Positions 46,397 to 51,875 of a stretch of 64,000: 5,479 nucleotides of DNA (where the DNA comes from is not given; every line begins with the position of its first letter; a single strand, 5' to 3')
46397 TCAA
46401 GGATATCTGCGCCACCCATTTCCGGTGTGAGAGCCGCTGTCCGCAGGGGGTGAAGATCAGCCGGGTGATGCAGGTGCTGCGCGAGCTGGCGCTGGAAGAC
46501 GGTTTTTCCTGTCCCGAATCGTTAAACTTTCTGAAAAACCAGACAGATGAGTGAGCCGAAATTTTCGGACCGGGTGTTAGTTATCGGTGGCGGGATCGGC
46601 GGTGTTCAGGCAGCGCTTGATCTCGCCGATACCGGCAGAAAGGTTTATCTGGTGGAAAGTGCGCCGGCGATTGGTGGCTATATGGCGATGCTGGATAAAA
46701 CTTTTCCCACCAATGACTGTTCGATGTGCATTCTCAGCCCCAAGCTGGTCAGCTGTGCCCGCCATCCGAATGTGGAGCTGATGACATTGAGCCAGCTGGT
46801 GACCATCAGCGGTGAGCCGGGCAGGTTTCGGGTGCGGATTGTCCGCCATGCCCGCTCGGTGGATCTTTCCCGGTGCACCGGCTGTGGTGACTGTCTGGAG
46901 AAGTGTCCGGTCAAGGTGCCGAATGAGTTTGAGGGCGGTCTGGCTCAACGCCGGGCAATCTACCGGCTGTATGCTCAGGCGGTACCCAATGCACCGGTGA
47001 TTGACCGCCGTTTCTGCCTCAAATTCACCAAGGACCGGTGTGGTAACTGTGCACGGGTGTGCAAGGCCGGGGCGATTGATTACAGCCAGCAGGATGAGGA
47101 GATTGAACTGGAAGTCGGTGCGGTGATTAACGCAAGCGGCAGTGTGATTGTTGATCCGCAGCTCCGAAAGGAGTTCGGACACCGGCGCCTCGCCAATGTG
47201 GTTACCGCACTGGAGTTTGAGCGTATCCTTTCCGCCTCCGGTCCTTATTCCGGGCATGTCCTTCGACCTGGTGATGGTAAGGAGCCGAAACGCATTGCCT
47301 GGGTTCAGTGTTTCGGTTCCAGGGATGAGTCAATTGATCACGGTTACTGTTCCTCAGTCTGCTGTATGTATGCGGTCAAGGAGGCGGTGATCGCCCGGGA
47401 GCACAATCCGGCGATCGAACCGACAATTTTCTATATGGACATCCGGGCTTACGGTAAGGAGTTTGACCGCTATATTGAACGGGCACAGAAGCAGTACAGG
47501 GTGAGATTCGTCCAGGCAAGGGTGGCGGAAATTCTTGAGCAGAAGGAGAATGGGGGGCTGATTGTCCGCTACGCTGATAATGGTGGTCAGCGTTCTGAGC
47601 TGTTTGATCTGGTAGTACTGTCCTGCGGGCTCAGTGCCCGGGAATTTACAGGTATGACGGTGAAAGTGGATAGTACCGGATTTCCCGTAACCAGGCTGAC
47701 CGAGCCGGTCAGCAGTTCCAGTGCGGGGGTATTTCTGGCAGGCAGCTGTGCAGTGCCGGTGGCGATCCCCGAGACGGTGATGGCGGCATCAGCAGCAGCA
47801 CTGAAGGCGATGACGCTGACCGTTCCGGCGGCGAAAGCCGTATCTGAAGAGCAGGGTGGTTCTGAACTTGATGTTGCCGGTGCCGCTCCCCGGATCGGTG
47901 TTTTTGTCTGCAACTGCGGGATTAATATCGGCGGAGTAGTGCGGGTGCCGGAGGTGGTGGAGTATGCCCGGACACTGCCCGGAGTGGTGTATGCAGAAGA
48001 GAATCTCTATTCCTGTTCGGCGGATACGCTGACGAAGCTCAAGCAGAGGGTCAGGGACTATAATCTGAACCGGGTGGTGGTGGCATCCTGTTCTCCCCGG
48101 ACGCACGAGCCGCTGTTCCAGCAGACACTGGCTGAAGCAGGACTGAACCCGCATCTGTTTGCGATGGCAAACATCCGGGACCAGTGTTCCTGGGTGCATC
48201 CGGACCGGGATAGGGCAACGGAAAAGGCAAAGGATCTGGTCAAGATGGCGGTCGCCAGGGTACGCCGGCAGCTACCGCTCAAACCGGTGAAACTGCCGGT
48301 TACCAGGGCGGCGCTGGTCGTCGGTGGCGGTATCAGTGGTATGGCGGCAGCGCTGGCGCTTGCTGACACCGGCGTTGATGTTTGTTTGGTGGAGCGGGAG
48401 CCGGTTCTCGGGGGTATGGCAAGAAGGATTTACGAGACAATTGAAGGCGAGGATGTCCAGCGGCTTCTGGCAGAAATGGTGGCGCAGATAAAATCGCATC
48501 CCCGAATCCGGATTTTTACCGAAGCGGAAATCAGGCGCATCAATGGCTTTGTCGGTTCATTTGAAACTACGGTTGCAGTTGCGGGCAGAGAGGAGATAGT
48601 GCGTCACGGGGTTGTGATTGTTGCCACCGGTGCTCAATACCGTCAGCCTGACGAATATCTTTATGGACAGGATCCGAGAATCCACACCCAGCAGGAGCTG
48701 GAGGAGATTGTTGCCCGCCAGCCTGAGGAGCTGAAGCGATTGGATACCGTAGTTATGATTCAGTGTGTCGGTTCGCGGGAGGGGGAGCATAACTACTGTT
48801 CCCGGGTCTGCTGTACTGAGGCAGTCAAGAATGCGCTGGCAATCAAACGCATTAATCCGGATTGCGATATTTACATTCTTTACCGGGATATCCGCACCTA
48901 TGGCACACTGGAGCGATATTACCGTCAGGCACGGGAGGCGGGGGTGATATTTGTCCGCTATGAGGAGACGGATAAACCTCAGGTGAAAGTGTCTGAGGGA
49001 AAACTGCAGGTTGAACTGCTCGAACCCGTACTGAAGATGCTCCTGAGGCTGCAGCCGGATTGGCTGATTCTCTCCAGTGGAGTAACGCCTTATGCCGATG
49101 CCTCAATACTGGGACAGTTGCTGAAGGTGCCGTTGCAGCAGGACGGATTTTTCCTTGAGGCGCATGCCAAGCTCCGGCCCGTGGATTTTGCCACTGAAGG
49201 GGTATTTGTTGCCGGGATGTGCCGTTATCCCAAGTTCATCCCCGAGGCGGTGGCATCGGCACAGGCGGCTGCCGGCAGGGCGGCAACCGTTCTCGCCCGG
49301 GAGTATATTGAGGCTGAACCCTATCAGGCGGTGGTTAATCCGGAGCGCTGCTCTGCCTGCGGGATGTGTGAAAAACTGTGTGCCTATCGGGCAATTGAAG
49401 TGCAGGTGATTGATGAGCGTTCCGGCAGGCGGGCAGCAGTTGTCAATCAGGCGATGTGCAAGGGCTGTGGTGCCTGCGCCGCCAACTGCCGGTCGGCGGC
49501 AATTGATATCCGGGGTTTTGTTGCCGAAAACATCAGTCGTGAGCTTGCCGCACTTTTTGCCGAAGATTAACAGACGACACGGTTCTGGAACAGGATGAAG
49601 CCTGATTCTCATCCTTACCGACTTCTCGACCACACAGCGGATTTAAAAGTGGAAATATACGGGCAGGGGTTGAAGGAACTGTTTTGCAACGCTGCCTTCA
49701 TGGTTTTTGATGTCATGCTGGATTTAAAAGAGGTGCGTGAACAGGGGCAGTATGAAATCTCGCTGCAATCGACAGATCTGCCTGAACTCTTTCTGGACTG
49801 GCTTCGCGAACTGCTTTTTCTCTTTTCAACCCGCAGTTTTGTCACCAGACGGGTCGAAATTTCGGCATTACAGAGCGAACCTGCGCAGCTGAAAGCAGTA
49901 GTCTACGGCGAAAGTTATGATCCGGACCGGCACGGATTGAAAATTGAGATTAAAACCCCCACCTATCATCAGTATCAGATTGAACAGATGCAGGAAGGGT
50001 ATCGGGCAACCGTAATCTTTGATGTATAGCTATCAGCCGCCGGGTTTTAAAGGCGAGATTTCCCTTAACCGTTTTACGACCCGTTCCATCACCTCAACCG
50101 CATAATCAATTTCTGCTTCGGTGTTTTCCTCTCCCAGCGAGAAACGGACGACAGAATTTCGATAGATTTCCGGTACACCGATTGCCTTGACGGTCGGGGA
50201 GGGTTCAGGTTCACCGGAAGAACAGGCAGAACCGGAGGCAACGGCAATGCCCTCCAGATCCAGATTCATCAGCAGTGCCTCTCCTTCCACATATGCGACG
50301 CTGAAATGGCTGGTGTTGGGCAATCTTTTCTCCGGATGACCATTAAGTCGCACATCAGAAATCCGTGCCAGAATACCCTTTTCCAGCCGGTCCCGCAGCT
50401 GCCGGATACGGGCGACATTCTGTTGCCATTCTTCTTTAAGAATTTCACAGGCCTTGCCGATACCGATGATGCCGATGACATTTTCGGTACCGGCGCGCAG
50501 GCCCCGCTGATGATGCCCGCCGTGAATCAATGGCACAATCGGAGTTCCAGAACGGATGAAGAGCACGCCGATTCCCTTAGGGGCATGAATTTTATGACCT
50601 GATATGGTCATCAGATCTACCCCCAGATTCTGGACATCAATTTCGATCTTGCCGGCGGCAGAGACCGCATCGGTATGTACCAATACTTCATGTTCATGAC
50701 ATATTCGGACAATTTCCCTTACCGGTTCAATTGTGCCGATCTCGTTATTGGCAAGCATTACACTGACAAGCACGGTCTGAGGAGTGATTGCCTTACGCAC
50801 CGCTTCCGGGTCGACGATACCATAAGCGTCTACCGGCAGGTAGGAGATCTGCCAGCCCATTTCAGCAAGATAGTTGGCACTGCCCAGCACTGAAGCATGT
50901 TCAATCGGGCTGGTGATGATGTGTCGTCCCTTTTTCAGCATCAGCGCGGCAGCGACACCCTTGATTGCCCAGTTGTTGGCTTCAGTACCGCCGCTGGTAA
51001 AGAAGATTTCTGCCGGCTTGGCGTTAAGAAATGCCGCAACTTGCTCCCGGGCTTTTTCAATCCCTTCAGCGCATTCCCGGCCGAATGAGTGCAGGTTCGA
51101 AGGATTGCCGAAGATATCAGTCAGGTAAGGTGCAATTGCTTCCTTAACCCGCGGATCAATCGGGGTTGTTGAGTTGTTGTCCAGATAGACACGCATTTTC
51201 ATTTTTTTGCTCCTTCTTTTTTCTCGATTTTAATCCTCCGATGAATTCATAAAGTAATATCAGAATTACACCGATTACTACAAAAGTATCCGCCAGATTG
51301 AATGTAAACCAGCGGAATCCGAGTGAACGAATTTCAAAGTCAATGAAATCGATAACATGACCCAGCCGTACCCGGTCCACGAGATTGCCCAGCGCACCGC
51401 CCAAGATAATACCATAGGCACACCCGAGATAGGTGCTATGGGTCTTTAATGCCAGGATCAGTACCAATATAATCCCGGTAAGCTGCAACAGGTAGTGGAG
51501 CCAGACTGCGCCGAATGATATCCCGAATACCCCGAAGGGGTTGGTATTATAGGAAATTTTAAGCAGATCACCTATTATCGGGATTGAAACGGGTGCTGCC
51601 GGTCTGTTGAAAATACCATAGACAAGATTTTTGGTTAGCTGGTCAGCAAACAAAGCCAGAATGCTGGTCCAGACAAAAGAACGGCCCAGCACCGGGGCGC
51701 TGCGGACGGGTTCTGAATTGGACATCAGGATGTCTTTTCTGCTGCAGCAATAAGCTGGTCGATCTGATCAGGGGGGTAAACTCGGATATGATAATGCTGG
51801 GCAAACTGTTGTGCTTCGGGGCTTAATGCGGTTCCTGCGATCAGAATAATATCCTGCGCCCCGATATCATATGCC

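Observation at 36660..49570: Eight-gene super-operon encoding three multi-module HdrA proteins (including a 1481-aa HdrA-GltD-HdrA fusion) with HdrB, HdrC, MvhD and an FrhB-like subunit, but no hydrogenase or formate dehydrogenase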

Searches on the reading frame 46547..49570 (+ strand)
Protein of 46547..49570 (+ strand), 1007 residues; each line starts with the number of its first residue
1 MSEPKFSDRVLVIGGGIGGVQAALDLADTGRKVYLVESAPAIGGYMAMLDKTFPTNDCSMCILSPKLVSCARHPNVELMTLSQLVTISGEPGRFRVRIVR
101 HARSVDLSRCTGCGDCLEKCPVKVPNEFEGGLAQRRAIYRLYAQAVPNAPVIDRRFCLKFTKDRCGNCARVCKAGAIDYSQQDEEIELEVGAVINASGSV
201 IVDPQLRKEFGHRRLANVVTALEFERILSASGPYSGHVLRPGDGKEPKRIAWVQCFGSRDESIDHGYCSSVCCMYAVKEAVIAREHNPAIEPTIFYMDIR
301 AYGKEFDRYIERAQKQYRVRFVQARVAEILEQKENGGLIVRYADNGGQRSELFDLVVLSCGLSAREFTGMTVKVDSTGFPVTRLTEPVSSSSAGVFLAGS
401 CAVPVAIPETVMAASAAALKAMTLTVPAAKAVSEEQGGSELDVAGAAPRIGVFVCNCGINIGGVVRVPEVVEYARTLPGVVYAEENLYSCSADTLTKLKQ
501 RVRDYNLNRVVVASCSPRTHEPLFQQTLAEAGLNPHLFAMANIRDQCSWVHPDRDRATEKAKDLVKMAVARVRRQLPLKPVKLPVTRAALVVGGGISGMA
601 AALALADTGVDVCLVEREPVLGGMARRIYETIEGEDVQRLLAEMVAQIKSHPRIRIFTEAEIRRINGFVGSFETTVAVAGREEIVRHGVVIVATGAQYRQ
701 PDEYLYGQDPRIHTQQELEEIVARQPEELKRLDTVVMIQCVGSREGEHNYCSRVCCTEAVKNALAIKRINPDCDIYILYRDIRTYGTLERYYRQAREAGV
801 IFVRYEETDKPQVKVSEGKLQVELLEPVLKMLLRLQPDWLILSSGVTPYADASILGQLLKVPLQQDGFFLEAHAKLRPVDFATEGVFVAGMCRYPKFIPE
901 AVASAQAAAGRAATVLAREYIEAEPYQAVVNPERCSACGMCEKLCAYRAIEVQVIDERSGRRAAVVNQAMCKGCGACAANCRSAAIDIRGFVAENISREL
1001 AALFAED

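Call 4: search_protein_families(library=pfam, proteins=[window:46547-49570:+], max_evalue=0.01)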
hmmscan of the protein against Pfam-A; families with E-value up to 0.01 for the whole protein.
window:46547-49570:+ (1007 aa): 25 families
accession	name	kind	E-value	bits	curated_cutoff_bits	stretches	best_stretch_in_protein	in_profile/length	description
PF07992.20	Pyr_redox_2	-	2.2e-23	83.6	26.1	3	590-719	4-131/291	Pyridine nucleotide-disulphide oxidoreductase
PF12831.13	FAD_oxidored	-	8.4e-20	71.9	27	2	590-696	3-109/416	FAD dependent oxidoreductase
PF13450.12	NAD_binding_8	-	6.7e-16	58.8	21.9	2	591-628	1-38/68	NAD(P)-binding Rossmann-like domain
PF01266.30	DAO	-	1.5e-12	48.1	27.9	2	590-623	3-37/353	FAD dependent oxidoreductase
PF00037.32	Fer4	-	3.7e-12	46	21.1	3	105-124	3-22/24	4Fe-4S binding domain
PF00070.33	Pyr_redox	-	6.8e-12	46.2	22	2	589-650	2-68/82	Pyridine nucleotide-disulphide oxidoreductase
PF12838.12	Fer4_7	-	1.2e-10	42.1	27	2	934-984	1-51/52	4Fe-4S dicluster domain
PF13738.12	Pyr_redox_3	-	2.8e-10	40.4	30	1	588-697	166-268/305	Pyridine nucleotide-disulphide oxidoreductase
PF00890.30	FAD_binding_2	-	3.1e-10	40.3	20.4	2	590-623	3-36/414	FAD binding domain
PF01134.28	GIDA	-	5.9e-10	39.2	22.1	2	10-39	2-29/391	Glucose inhibited division protein A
PF01494.25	FAD_binding_3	-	6.3e-07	29.4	22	1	589-619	4-34/349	FAD binding domain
PF13187.11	Fer4_9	-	3.9e-06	27.2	27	1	934-986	1-52/52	4Fe-4S dicluster domain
PF12837.12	Fer4_6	-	4.7e-06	26.7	25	1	105-124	4-23/24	4Fe-4S binding domain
PF13454.12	NAD_binding_9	-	5e-06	27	21.8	0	306-361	103-153/155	FAD-NAD(P)-binding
PF03486.20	HI0933_like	-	1.7e-05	24.8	50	0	9-44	2-37/244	HI0933-like protein Rossmann domain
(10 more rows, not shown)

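Call 5: search_protein_families(library=ncbifam, proteins=[window:46547-49570:+], max_evalue=0.001)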
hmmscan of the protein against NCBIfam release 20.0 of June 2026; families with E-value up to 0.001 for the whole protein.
window:46547-49570:+ (1007 aa): 145 families (the best 25 are shown)
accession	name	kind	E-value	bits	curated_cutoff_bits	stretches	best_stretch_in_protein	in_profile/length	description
NF040770.1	hetero_SS_HdrA2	exception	8.6e-287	953.4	1100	3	7-425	139-560/777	CoB-CoM heterodisulfide reductase HdrA2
NF041778.1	hetero_SS_HdrA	equivalog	6.9e-211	702.1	1400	3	8-435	143-580/771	ferredoxin:CoB-CoM heterodisulfide reductase subunit HdrA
NF041891.1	hdrA_Methbact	equivalog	8.5e-200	665.7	1300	3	7-423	133-554/762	ferredoxin:CoB-CoM heterodisulfide reductase subunit HdrA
TIGR03467.1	HpnE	equivalog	6.6e-16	58.6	283.05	2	590-629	2-41/430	hydroxysqualene dehydroxylase HpnE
TIGR03997.1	mycofact_OYE_2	equivalog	1.3e-15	56.8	793.15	2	585-818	377-575/645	mycofactocin system FadH/OYE family oxidoreductase 2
NF005560.0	PRK07233.1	equivalog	4.5e-15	55.4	252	2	590-628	4-42/435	hypothetical protein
NF009410.0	PRK12771.1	subfamily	4.8e-15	55.2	516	2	573-626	125-178/566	NAD(P)-binding protein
TIGR01372.1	soxA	subfamily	7.4e-15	53.8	1164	1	590-660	172-242/996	sarcosine oxidase subunit alpha family protein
NF045637.1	carotdesatCrtDProt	equivalog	8.1e-14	51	580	2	10-50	1-41/485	1-hydroxycarotenoid 3,4-desaturase CrtD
NF006021.0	PRK08163.1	equivalog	1.5e-12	47.2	459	2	7-44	5-42/398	3-hydroxybenzoate 6-monooxygenase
NF041087.1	bile_acid_BaiCD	equivalog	1.8e-12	46.2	825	2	6-48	379-421/642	bile acid Fe-S flavoenzyme BaiCD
NF005313.0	PRK06847.1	subfamily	2.8e-12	46.3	372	2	587-619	5-37/375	hypothetical protein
NF058655.1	CrtID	equivalog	8.9e-12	44.6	640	2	590-629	2-41/478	bifunctional phytoene desaturase/3,4-desaturase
NF005691.0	PRK07494.1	equivalog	8.8e-11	41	459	2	588-619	10-41/404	UbiH/UbiF family hydroxylase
NF002480.1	PRK01747.1-1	equivalog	1.1e-10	40.5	540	1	569-619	231-281/645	bifunctional tRNA (5-methylaminomethyl-2-thiouridine)(34)-methyltransferase MnmC2/FAD-dependent 5-carboxymethylaminomethyl-2-thiouridine(34)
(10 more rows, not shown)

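Call 45: search_solved_structures(query=window:46547-49567:+, max_evalue=1e-10, show_alignments=0)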
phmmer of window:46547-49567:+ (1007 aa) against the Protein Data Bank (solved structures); distinct sequences matched with E-value up to 1e-10: 6.
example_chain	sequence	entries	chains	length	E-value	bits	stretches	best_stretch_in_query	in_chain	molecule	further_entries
5odc_A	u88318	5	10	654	3.3e-201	673.7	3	8-362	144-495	Heterodisulfide reductase, subunit A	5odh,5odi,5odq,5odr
8rvu_a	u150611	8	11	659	1.4e-181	608.8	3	5-362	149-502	H(2):CoB-CoM heterodisulfide,ferredoxin reductase subunit A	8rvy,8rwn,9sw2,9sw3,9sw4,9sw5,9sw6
8rvv_A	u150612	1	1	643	5.2e-181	606.9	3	5-362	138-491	H(2):CoB-CoM heterodisulfide,ferredoxin reductase subunit A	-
7bkb_A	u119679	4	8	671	6.6e-166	556.9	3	11-340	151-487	CoB--CoM heterodisulfide reductase iron-sulfur subunit A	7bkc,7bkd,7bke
9sfi_A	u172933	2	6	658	6.9e-158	530.3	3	10-372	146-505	CoB--CoM heterodisulfide reductase iron-sulfur subunit A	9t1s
6tjr_A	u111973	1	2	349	5.3e-32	113.7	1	192-425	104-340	Fumarate reductase/succinate dehydrogenase flavoprotein domain protein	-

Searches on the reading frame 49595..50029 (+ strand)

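Call 9: search_protein_families(library=pfam, proteins=[window:49595-50029:+], max_evalue=0.0001)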
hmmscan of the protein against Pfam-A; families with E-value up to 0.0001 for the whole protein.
window:49595-50029:+ (144 aa): 1 family
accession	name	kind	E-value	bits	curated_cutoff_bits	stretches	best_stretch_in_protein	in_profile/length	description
PF01951.21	Archease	-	1.5e-40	139.1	25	1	8-144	1-136/136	Archease protein family (MTH1598/TM1083)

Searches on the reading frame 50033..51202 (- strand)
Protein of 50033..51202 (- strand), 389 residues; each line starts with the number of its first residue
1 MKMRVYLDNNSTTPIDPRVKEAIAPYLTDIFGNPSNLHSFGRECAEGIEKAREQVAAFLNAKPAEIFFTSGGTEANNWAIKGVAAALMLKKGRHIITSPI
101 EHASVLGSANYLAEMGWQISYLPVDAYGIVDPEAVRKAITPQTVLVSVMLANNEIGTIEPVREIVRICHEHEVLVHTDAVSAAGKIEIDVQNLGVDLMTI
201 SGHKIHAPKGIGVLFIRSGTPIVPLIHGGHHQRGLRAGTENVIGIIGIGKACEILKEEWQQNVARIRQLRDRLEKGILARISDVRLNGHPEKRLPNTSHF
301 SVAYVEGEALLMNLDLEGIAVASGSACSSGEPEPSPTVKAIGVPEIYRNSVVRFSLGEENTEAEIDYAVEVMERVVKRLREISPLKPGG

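Call 10: search_protein_families(library=pfam, proteins=[window:50033-51202:-], max_evalue=0.0001)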
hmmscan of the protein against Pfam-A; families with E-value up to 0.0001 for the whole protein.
window:50033-51202:- (389 aa): 4 families
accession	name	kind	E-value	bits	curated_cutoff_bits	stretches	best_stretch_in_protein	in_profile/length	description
PF00266.25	Aminotran_5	-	2.4e-90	303.6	21.5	1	5-367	1-370/371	Aminotransferase class-V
PF01212.27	Beta_elim_lyase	-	1.4e-10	41.5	27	1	51-275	37-267/288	Beta-eliminating lyase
PF01041.23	DegT_DnrJ_EryC1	-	6.1e-10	39.3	19.8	1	53-184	31-151/360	DegT/DnrJ/EryC1/StrS aminotransferase family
PF01053.26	Cys_Met_Meta_PP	-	1.3e-06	27.7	27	1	53-204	59-198/381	Cys/Met metabolism PLP-dependent enzyme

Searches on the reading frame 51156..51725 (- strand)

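Call 10: search_protein_families(library=pfam, proteins=[window:51156-51725:-], max_evalue=0.0001)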
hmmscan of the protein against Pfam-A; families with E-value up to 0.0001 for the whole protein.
window:51156-51725:- (189 aa): 1 family
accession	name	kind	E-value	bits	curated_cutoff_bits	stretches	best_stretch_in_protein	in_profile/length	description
PF01252.23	Peptidase_A8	-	6.4e-29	101.4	25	1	22-161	3-141/142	Signal peptidase (SPase) II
